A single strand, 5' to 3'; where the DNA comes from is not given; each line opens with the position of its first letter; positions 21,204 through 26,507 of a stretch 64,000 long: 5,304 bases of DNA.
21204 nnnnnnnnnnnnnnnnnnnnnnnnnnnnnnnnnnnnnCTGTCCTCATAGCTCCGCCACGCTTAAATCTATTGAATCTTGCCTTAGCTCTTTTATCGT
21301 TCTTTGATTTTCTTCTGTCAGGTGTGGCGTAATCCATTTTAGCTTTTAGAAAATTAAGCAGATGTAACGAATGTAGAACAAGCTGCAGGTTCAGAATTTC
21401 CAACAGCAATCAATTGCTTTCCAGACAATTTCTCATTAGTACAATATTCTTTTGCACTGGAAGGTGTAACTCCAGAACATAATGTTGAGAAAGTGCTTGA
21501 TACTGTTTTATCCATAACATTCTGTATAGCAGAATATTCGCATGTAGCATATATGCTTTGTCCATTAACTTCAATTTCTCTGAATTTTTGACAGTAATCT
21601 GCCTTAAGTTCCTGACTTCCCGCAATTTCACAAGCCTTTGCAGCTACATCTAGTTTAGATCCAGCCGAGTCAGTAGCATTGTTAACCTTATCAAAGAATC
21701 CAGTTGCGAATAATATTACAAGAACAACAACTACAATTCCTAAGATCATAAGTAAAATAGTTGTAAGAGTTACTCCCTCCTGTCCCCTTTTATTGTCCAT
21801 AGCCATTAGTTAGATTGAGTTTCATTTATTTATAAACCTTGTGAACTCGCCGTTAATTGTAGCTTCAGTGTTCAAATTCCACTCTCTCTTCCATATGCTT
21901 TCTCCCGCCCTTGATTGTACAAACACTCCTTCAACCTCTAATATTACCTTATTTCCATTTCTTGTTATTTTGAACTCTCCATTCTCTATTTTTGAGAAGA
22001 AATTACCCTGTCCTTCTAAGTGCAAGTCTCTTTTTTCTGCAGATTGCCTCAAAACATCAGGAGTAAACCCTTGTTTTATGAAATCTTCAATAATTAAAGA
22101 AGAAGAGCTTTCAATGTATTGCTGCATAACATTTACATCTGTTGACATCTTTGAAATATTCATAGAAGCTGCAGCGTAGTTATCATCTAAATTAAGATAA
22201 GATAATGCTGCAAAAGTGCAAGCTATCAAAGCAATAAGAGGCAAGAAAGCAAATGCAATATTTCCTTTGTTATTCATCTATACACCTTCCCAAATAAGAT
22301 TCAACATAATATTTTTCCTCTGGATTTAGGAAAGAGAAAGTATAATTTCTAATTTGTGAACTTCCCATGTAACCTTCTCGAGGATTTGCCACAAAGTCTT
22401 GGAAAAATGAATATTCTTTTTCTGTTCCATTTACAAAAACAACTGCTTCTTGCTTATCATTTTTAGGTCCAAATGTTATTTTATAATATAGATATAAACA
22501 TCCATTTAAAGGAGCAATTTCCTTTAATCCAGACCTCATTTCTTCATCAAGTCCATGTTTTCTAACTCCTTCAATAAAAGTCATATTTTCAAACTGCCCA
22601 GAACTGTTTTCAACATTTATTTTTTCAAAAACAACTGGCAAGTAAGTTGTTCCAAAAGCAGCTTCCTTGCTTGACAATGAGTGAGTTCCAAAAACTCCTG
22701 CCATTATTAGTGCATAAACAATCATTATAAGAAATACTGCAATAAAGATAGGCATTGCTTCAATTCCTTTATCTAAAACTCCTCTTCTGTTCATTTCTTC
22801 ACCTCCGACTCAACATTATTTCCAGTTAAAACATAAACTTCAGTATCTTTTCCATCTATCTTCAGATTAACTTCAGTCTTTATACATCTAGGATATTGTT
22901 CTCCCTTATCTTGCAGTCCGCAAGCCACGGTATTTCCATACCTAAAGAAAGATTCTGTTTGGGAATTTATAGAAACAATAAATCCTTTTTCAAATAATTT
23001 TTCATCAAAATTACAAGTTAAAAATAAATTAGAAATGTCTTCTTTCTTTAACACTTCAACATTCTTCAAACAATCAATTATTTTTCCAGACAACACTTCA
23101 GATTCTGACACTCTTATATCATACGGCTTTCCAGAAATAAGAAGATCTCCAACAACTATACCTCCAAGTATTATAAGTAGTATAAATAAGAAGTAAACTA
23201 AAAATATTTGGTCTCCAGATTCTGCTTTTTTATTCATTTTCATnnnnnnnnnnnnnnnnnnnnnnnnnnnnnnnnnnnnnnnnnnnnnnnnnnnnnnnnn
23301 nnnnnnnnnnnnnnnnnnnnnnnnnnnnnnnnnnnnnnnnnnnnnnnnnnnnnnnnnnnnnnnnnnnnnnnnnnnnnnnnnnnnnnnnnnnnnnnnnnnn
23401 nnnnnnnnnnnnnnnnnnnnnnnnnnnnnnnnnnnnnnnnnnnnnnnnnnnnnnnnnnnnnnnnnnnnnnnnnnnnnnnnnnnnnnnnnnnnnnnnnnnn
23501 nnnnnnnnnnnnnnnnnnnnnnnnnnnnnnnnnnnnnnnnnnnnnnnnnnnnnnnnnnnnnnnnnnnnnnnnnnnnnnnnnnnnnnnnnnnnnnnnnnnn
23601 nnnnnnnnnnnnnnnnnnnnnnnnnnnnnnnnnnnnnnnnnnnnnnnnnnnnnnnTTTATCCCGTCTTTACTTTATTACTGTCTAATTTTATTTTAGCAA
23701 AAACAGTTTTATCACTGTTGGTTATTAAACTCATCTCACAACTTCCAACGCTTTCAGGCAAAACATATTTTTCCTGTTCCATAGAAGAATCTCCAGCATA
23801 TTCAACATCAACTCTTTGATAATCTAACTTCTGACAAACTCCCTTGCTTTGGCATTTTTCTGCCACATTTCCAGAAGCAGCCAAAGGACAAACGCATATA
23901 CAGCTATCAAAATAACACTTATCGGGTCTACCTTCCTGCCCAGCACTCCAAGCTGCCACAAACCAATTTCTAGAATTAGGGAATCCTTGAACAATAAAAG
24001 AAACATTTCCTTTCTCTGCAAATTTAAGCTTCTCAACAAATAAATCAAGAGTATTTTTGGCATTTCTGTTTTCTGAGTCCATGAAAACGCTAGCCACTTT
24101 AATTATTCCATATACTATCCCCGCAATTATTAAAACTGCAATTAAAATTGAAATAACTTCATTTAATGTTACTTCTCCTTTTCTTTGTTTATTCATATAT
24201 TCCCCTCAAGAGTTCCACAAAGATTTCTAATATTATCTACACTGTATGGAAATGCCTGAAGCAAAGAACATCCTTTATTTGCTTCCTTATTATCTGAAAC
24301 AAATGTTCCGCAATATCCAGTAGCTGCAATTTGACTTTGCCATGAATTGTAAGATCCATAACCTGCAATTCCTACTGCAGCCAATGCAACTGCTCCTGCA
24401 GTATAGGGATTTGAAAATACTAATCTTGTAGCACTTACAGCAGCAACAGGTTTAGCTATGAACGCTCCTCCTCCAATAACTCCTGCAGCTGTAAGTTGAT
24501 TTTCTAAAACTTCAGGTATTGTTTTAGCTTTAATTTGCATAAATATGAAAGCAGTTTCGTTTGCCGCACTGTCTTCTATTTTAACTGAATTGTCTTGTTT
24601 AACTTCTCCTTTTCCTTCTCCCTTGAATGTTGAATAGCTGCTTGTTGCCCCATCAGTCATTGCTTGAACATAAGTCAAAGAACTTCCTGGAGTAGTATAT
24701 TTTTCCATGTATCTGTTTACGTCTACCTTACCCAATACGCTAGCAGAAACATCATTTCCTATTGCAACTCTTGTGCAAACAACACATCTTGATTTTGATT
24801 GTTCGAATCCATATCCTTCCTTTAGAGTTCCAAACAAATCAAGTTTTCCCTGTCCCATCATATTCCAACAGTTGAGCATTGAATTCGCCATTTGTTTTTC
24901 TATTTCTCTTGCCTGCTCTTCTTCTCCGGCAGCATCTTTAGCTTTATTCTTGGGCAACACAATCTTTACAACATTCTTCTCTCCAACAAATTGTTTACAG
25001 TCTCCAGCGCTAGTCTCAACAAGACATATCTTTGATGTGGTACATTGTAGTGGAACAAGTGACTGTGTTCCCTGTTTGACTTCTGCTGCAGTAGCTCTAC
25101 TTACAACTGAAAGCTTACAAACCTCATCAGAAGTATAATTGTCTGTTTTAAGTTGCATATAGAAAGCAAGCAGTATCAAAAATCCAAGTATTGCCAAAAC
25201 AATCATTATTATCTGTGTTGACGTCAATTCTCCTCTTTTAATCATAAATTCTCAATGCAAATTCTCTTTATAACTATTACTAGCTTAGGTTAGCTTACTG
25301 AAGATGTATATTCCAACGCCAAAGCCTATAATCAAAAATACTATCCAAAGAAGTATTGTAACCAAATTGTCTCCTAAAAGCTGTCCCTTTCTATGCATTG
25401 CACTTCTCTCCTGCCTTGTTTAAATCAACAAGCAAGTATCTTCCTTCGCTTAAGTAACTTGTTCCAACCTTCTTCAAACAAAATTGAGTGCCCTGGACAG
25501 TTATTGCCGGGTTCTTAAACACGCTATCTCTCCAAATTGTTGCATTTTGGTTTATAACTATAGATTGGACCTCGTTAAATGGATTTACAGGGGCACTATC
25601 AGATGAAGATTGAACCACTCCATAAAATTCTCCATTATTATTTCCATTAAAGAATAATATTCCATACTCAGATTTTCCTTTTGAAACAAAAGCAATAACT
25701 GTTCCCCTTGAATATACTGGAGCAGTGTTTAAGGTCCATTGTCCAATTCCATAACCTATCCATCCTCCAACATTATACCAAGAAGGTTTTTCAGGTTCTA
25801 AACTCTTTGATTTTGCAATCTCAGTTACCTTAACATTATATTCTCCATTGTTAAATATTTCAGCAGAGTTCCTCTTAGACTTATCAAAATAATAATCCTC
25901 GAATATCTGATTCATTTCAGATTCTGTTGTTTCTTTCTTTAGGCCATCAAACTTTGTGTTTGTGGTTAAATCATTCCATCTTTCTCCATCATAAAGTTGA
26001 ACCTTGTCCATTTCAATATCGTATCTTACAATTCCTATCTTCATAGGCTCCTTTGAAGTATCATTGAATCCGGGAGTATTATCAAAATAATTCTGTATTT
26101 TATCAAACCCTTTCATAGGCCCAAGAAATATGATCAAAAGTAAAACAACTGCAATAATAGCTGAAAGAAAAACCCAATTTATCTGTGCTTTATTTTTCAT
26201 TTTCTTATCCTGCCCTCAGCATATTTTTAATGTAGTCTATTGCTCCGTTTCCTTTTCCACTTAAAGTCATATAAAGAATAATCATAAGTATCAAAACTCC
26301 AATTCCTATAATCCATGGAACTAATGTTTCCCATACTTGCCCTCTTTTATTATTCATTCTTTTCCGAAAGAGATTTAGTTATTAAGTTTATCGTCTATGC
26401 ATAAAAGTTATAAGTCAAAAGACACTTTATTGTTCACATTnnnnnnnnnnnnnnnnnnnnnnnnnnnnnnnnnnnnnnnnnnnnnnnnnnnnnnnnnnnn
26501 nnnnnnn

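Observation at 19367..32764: Expanded type-IV-pilus-like locus: prepilin peptidase, ten tandem pilin-like genes, PHP phosphoesterase, FlaJ-like platform and long FlaI-like ATPase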

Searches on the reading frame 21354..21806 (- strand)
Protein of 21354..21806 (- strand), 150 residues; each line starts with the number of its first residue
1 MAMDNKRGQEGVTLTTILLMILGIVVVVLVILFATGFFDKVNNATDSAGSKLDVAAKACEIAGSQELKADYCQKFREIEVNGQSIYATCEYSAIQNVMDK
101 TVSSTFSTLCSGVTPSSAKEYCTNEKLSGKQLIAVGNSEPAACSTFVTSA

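Call 4: search_protein_families(library=pfam, proteins=[window:21354-21806:-], max_evalue=1)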
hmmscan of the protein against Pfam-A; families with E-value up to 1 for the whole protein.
window:21354-21806:- (150 aa): 3 families
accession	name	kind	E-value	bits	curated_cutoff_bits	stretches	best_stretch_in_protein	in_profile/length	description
PF12704.14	MacB_PCD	-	0.0016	19.2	27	1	13-81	1-67/207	MacB-like periplasmic core domain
PF16481.10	DUF5058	-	0.012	15.6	28.2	1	13-76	113-177/222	Domain of unknown function (DUF5058)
PF15670.10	Spem1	-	0.099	12.5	27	0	16-51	25-61/253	Spermatid maturation protein 1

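Call 8: search_protein_families(library=ncbifam, proteins=[window:21354-21806:-], max_evalue=1)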
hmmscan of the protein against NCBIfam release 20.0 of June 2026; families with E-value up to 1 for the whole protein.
window:21354-21806:- (150 aa): 3 families
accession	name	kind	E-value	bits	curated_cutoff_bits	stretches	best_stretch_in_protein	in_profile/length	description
NF009992.0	PRK13461.1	equivalog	0.032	13.8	127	1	13-87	4-78/159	F0F1 ATP synthase subunit B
NF006611.0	PRK09173.1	equivalog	0.042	13.9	195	1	26-93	15-81/159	F0F1 ATP synthase subunit B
NF045849.1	ICE_MMCAP2_0565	equivalog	0.14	11.9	40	1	15-46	14-45/80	Mbov_0395 family pilin-like conjugal transfer protein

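Call 75: search_solved_structures(query=A5, max_evalue=10)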
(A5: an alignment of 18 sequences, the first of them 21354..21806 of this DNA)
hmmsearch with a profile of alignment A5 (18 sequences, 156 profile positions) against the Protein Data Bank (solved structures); distinct sequences matched with E-value up to 10: 6.
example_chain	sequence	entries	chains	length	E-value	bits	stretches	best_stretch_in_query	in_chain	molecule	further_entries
8qag_A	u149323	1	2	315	1.9e-05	27.9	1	4-44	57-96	sc-CC-6-95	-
6b87_A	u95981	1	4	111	0.099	15.8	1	12-44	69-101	TMHC2_E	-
8fjs_A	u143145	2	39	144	0.68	13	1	3-45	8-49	Pilin_N domain-containing protein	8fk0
8k5o_v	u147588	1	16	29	1.7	11.7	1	21-42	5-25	Gamma subunit of light-harvesting 1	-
5ng5_M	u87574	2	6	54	2.2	11.4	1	13-44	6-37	Multidrug efflux pump accessory protein AcrZ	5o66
4c48_C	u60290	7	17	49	2.7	11.1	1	13-44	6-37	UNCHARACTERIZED MEMBRANE PROTEIN YBHT | PREDICTED PROTEIN | Multidrug efflux pump accessory protein AcrZ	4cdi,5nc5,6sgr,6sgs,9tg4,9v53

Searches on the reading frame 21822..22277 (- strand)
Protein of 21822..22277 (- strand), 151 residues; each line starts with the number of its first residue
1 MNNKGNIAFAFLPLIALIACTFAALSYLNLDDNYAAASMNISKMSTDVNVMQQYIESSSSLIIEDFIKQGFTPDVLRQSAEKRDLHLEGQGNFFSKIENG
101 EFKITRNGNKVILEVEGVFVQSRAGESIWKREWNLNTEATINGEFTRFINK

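Call 4: search_protein_families(library=pfam, proteins=[window:21822-22277:-], max_evalue=1)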
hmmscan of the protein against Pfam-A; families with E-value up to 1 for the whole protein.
window:21822-22277:- (151 aa): 1 family
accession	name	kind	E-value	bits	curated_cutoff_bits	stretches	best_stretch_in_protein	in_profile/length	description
PF18497.6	RNase_3_N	-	0.019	15.4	26.8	1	40-104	22-84/95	Ribonuclease III N-terminal domain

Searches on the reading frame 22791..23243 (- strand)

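Call 4: search_protein_families(library=pfam, proteins=[window:22791-23243:-], max_evalue=1)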
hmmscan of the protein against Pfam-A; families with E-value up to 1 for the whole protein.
window:22791-23243:- (150 aa): 3 families
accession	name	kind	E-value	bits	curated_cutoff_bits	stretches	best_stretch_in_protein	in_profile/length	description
PF23906.1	DUF7248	-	0.084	13.3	27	1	3-31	2-30/58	Family of unknown function (DUF7248)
PF11326.13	PANTS-like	-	0.14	12.9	27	1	91-127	16-48/80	Synaptic plasticity regulator PANTS-like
PF07664.17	FeoB_C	-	0.44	10.8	26.6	1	13-40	1-29/54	Ferrous iron transport protein B C terminus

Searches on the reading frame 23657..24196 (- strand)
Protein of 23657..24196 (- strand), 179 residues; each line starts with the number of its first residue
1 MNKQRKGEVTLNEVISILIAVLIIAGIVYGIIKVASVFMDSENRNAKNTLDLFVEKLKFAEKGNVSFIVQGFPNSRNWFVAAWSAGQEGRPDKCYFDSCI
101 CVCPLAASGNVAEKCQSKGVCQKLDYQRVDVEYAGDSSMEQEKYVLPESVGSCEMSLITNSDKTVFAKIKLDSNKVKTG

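Call 4: search_protein_families(library=pfam, proteins=[window:23657-24196:-], max_evalue=1)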
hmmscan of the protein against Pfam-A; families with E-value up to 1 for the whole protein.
window:23657-24196:- (179 aa): 3 families
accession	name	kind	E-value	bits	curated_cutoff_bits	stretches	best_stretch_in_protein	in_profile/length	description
PF10717.14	ODV-E18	-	0.099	13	28.1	1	11-63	24-75/87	Occlusion-derived virus envelope protein ODV-E18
PF05961.16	Chordopox_A13L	-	0.16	12.7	24.1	1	12-36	3-27/69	Chordopoxvirus A13L protein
PF19470.4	DUF6007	-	0.51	10.7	26.7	1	12-45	32-65/65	Family of unknown function (DUF6007)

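Call 8: search_protein_families(library=ncbifam, proteins=[window:23657-24196:-], max_evalue=1)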
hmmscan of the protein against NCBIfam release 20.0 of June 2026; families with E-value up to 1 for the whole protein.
window:23657-24196:- (179 aa): 3 families
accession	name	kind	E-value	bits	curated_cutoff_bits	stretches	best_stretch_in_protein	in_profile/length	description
NF001842.0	PRK00567.1-3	equivalog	0.024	14.7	146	1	8-47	66-105/147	large-conductance mechanosensitive channel protein MscL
NF052642.1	amidase_SagB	exception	0.04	13.1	425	1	1-57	1-55/282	peptidoglycan release complex glucosaminidase SagB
NF046080.1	PID_CTERM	domain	0.19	11.6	26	1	19-33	7-21/25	PID-CTERM protein-sorting domain-containing protein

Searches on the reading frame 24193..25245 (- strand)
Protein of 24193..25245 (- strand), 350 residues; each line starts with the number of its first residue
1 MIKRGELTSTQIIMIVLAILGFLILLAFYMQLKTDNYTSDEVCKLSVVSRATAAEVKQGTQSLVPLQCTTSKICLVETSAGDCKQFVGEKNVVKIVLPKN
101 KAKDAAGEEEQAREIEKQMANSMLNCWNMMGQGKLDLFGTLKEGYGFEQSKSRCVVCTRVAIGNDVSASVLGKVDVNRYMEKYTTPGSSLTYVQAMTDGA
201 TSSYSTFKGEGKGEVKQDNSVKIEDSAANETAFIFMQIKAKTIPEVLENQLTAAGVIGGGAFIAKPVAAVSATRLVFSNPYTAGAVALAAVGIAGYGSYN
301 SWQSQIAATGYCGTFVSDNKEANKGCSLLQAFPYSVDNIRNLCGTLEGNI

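Call 3: search_protein_families(library=pfam, proteins=[window:24193-25245:-], max_evalue=0.1)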
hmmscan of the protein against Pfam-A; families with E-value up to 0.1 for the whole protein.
window:24193-25245:- (350 aa): 0 families

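Call 8: search_protein_families(library=ncbifam, proteins=[window:24193-25245:-], max_evalue=1)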
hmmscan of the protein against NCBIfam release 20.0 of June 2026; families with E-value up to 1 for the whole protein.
window:24193-25245:- (350 aa): 1 family
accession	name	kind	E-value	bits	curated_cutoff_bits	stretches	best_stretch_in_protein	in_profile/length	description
TIGR00847.1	ccoS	equivalog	0.05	13.3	28.35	1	11-37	4-31/51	cbb3-type cytochrome oxidase assembly protein CcoS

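Call 28: find_homologous_proteins(query=window:24193-25245:-)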
Query window:24193-25245:- (350 aa): 37 proteins with E <= 0.001 among 8000 candidates.
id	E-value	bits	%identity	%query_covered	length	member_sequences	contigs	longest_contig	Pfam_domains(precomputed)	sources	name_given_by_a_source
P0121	1.8e-225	765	100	100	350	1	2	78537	-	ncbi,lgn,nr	ncbi:MAG TPA: hypothetical protein VHA12_00620 [Candidatus Nanoarchaeia archaeon]|nr:hypothetical pr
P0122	2.2e-198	676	87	100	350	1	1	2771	-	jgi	jgi:hypothetical protein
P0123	3.9e-160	550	74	96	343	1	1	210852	-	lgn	-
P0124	8.3e-135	467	63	97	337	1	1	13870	-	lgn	-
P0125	3.5e-113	396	53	100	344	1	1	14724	-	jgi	jgi:hypothetical protein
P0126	8.9e-106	372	51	92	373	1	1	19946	-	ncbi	-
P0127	1.3e-105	371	51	100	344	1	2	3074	-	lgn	-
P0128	3.3e-79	284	42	99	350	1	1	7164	-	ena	-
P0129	4.2e-73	264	36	100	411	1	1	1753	-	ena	-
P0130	7.1e-72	260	46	56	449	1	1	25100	-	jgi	jgi:hypothetical protein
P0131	2.0e-71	259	38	99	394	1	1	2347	-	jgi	jgi:hypothetical protein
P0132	4.7e-71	258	42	98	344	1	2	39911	-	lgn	-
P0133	5.0e-71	258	40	99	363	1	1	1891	-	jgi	-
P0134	2.4e-70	255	40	100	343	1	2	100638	-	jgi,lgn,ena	-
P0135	2.6e-68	249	42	100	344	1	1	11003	-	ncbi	-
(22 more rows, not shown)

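Call 41: predict_structure(alignment_id=A2)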
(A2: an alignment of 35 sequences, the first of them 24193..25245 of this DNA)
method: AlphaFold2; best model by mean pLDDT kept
length: 350 residues; sequences in the alignment: 35
mean_pLDDT: 70.3   pTM: 0.68
mean pLDDT of the five models: 70.3, 68.2, 68.1, 67.5, 65.4
residues with pLDDT >= 90: 86; 70-90: 119; 50-70: 57; < 50: 88
segments of 3 or more residues with pLDDT < 50: 141-147, 201-227, 254-305
pLDDT, mean of each block of 10 residues (from residue 1): 63 91 88 72 86 75 84 95 92 92 86 94 92 72 47 88 90 86 91 73 38 30 50 84 63 42 30 40 40 36 52 64 72 83 80
secondary structure, 60 per line:
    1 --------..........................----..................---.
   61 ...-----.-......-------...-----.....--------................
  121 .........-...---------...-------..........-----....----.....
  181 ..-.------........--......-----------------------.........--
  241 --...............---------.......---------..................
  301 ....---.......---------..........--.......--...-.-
elements in order: H9-34 H39-56 H60-63 E71-76 E92-96 H105-129 E153-162 H168-171 H176-182 H192-197 E201-203 E230-238 H243-257 H267-273 H283-304 E308-314 E324-333 H336-342 E345-347

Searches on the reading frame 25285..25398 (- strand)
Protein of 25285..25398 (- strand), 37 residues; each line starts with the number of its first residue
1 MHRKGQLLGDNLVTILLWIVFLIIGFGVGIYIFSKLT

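Call 4: search_protein_families(library=pfam, proteins=[window:25285-25398:-], max_evalue=1)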
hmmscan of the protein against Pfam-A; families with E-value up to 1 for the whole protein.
window:25285-25398:- (37 aa): 3 families
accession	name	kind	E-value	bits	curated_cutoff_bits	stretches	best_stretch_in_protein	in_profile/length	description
PF20403.5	DUF6693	-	0.015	16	31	1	9-33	9-33/104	Family of unknown function (DUF6693)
PF05568.16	ASFV_J13L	-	0.18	12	23.6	1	10-35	29-54/189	African swine fever virus J13L protein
PF06553.17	BNIP3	-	0.72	10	26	1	4-36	144-177/184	BNIP3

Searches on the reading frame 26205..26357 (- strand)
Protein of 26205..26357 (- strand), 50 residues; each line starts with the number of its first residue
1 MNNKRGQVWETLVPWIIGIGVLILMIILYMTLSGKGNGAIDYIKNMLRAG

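Call 4: search_protein_families(library=pfam, proteins=[window:26205-26357:-], max_evalue=1)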
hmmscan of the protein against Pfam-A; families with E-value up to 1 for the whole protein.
window:26205-26357:- (50 aa): 0 families

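Call 8: search_protein_families(library=ncbifam, proteins=[window:26205-26357:-], max_evalue=1)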
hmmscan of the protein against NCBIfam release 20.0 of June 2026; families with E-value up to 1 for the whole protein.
window:26205-26357:- (50 aa): 1 family
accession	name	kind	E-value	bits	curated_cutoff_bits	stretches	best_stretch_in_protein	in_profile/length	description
NF053815.1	teico_TcaA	equivalog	0.14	10.9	550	1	9-32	49-72/463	membrane-associated protein TcaA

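Call 76: search_solved_structures(query=A6, max_evalue=10)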
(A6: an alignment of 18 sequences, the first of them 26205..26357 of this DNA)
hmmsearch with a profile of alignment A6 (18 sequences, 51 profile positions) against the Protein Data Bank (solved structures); distinct sequences matched with E-value up to 10: 8.
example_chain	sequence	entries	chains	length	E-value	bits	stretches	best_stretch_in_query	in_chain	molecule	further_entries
6v8i_CF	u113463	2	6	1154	0.11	15.5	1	16-47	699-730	Tape Measure Protein, gp57 | Tape measure protein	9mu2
8k5o_9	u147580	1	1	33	0.51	13.4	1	13-32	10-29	reactin center small polypeptide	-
4m48_A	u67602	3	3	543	1.2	12.2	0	3-31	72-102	Transporter | Sodium-dependent dopamine transporter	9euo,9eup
4xnu_A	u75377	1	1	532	1.5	11.9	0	3-31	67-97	Integral membrane protein-dopamine transporter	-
9v41_A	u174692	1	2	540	1.8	11.7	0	17-44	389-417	(-)-camphene/tricyclene synthase, chloroplastic-like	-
6n2d_a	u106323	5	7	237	3.3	10.8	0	20-48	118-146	ATP synthase subunit a | Bacillus PS3 ATP synthase subunit a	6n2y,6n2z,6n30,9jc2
4xpg_A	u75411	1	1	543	5.4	10.1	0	3-30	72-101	Dopamine transporter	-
7wgd_A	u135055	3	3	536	6.3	9.9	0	3-30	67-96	Sodium-dependent dopamine transporter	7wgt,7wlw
